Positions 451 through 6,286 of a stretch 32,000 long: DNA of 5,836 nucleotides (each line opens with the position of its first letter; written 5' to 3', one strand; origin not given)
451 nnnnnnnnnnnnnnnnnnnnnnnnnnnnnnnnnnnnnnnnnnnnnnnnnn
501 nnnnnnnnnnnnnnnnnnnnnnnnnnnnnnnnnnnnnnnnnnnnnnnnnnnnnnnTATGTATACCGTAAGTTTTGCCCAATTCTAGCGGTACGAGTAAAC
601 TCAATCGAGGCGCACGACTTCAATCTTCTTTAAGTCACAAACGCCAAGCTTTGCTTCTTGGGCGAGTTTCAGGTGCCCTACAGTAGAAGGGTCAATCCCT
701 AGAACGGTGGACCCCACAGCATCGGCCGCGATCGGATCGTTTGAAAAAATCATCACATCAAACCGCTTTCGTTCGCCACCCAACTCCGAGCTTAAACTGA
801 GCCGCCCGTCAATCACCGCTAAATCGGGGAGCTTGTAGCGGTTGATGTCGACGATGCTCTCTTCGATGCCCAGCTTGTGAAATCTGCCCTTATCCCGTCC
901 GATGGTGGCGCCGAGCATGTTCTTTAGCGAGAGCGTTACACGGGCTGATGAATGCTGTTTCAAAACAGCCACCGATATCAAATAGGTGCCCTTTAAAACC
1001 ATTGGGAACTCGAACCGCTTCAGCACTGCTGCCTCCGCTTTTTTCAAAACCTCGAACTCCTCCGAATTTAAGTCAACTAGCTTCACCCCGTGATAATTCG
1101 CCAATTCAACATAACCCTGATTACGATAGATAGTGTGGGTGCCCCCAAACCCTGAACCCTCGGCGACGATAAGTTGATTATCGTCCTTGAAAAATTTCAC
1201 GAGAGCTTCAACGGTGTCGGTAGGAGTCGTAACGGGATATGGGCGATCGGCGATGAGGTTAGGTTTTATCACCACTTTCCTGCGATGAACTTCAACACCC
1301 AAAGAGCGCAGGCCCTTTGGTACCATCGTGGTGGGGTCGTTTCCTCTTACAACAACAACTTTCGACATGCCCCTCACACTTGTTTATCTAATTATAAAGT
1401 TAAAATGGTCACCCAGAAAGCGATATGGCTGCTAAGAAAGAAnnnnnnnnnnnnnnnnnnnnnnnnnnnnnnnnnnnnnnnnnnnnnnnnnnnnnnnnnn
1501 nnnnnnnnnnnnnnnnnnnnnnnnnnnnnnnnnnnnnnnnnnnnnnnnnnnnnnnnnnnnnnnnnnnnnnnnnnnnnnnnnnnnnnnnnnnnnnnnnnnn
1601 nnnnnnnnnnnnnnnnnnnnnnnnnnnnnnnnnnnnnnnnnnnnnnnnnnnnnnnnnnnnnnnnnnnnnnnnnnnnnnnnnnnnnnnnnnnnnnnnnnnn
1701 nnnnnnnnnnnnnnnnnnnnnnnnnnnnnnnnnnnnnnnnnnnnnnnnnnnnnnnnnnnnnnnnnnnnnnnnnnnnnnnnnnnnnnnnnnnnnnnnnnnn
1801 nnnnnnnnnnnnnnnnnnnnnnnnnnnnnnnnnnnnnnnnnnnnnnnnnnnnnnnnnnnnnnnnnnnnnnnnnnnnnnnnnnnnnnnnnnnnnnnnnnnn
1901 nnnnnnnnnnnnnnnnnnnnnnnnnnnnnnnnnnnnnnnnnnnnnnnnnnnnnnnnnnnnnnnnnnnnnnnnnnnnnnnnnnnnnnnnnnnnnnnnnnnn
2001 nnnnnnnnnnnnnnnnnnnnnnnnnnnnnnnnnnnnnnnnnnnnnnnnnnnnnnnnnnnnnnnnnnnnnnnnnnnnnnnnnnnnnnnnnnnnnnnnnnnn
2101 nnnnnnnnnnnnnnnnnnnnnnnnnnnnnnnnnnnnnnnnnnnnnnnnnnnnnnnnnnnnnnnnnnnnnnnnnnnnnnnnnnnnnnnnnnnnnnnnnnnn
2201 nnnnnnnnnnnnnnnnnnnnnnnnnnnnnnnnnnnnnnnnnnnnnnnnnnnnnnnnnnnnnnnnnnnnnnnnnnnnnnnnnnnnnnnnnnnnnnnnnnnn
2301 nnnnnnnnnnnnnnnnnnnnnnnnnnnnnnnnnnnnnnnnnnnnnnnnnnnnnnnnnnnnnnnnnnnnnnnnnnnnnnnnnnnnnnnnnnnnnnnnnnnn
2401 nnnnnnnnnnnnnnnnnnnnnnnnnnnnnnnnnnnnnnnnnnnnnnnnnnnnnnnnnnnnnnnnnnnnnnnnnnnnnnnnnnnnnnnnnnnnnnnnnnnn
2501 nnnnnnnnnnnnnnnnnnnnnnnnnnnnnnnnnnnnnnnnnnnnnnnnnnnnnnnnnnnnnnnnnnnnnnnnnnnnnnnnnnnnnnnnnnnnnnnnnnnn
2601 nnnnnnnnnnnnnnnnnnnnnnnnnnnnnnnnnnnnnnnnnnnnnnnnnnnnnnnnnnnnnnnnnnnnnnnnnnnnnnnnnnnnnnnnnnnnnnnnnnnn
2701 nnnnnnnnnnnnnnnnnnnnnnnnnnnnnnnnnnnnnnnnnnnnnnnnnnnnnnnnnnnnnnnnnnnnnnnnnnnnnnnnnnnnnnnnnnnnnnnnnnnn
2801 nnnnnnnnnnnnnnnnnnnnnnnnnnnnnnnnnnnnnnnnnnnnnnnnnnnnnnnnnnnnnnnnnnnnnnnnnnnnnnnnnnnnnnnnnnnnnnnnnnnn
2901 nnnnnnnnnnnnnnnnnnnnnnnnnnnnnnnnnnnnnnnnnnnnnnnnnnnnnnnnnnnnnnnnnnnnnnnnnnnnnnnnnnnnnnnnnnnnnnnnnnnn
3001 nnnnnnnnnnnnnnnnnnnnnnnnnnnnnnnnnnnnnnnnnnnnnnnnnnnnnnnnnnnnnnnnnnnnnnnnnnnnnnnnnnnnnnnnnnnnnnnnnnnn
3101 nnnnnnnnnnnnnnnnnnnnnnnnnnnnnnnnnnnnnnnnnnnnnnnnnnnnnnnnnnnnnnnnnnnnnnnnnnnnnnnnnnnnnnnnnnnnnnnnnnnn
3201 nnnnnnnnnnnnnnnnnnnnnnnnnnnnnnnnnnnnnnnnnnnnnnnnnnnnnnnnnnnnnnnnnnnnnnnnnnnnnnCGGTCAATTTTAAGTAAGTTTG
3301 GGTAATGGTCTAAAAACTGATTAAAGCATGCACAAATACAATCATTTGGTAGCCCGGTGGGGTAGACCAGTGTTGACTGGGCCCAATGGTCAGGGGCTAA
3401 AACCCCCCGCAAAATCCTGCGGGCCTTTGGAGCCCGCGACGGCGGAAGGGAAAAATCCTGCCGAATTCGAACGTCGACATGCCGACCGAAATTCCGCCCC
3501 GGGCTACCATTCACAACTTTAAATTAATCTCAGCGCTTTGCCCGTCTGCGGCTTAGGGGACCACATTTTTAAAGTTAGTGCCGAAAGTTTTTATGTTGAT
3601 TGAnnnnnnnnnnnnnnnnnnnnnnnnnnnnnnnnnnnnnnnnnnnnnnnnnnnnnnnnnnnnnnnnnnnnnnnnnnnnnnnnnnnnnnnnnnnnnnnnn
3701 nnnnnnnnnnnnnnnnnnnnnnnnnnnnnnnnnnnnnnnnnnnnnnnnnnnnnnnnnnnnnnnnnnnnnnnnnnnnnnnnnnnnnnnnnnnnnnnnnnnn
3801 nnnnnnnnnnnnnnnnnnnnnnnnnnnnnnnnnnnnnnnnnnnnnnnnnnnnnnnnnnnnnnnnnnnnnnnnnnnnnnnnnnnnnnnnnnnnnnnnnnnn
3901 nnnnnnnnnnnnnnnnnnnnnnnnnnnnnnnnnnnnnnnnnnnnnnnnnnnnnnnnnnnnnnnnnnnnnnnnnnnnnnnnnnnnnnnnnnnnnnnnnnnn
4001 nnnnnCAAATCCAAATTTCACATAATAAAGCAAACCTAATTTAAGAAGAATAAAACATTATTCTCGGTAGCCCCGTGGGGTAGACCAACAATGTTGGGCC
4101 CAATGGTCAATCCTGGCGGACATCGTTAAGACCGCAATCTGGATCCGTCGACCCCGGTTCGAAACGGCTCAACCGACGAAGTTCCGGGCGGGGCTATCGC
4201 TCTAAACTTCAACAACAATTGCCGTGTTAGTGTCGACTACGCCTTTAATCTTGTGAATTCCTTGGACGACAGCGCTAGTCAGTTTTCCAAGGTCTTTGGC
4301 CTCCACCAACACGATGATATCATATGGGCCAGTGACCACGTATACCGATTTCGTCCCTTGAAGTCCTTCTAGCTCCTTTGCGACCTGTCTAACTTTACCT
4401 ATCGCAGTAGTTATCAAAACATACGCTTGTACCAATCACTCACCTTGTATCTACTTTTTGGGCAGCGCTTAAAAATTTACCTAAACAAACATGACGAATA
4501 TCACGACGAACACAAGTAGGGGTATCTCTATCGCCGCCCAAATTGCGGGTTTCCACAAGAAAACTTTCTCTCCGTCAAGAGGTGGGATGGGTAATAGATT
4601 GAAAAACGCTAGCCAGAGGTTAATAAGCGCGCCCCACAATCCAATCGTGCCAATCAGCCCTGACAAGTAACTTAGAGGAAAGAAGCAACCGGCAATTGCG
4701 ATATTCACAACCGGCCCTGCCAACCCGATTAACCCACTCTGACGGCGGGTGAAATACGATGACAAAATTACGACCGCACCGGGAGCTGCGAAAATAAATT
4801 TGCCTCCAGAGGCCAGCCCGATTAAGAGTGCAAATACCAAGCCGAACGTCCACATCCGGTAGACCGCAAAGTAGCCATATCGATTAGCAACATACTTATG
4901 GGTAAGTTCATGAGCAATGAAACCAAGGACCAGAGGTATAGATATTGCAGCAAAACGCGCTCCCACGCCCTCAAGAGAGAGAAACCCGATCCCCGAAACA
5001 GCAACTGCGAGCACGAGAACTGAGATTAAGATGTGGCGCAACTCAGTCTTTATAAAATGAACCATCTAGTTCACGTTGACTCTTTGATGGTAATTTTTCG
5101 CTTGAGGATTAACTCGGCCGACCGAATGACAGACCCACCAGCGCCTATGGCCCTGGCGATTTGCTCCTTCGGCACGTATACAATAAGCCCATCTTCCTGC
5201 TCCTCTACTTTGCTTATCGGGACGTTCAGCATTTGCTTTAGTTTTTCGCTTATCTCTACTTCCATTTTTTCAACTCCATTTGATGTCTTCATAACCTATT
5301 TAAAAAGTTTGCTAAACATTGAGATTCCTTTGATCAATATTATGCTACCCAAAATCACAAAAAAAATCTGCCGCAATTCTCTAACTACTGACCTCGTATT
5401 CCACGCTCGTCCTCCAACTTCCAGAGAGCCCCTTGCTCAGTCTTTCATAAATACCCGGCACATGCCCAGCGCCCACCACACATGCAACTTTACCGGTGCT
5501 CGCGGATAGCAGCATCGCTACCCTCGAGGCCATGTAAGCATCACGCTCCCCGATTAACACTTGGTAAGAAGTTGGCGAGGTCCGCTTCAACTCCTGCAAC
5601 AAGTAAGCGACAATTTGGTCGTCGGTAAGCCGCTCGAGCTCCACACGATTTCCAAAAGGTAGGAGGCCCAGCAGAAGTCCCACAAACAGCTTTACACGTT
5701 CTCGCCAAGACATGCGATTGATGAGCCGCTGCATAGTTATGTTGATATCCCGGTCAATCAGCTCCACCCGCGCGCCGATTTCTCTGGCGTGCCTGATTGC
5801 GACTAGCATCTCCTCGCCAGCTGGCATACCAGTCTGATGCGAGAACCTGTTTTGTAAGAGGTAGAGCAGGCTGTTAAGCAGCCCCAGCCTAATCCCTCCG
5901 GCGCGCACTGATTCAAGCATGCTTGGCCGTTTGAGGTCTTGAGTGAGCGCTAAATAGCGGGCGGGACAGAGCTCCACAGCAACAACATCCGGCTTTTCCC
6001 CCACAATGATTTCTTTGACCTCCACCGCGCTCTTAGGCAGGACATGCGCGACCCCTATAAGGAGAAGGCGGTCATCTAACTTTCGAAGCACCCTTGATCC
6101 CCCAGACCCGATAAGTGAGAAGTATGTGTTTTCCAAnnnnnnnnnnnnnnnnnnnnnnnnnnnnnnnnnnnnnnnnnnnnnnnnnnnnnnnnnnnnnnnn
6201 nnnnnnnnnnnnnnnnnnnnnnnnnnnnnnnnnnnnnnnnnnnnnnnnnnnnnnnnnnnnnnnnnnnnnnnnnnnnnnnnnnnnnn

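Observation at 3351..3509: tRNA-Gln(UUG) gene apparently interrupted four times at non-canonical positions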

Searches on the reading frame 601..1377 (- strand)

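Call 25: search_protein_families(library=pfam, proteins=[window:601-1377:-])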
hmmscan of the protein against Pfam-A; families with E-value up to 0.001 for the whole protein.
window:601-1377:- (258 aa): 1 family
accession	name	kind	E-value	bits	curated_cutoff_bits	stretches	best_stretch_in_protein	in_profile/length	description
PF04015.17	DUF362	-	7.9e-36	124.4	24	1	35-223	1-199/200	Domain of unknown function (DUF362)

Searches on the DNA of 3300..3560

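Call 4: search_rna_families(source=window, start=3300, end=3560, threshold=evalue, max_evalue=10, show_alignments=3)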
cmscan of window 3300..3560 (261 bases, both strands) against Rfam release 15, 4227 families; matches with E-value up to 10: 2.
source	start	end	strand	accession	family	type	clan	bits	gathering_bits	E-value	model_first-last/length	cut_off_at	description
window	3359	3406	+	RF03017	RT-13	Gene; sRNA;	-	13.2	69.1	7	12-57/67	no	RT-13 RNA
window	3300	3335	-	RF02147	MEG8_3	Gene; lncRNA;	-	9.9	40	3.8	1-35/66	3'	Maternally expressed 8 exon 3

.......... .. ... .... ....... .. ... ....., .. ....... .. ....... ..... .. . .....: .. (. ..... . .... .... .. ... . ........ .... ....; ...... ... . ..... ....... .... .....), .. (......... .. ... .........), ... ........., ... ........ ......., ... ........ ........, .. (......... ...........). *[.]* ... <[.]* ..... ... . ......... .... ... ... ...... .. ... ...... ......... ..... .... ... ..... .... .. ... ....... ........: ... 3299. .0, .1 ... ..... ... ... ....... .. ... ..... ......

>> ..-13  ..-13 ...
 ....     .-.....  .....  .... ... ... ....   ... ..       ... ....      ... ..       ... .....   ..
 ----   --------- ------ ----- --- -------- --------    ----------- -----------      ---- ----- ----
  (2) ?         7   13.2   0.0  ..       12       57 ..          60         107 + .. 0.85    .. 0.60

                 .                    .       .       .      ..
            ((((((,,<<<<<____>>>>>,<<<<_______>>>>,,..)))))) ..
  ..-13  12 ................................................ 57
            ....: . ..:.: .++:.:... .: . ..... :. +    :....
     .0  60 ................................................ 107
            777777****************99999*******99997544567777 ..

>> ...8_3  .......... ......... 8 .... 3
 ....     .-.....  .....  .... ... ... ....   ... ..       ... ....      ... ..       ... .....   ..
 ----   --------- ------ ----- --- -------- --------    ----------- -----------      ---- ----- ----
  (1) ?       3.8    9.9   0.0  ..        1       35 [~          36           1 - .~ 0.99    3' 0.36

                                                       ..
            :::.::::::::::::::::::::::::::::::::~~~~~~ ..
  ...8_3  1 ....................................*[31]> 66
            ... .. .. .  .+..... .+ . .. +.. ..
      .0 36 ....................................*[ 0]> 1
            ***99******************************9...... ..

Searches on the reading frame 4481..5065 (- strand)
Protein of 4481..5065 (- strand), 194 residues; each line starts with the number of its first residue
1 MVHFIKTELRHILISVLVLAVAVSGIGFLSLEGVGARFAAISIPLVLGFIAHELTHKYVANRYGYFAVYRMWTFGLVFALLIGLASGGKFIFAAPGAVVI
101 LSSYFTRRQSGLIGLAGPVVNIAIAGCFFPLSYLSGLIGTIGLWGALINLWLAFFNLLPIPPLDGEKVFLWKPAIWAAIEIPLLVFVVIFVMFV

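Call 25: search_protein_families(library=pfam, proteins=[window:4481-5065:-])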
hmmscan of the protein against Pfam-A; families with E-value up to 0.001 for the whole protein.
window:4481-5065:- (194 aa): 1 family
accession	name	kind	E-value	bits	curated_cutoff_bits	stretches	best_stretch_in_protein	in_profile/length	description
PF02163.28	Peptidase_M50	-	6.9e-11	42.4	27.2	2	143-169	164-190/221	Peptidase family M50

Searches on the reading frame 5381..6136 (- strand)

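Call 25: search_protein_families(library=pfam, proteins=[window:5381-6136:-])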
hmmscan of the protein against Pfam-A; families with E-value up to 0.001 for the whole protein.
window:5381-6136:- (251 aa): 1 family
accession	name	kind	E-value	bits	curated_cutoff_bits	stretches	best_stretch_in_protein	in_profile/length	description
PF01963.22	TraB_PrgY_gumN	-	9.5e-24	85.1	26.8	1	21-229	9-247/263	TraB/PrgY/gumN family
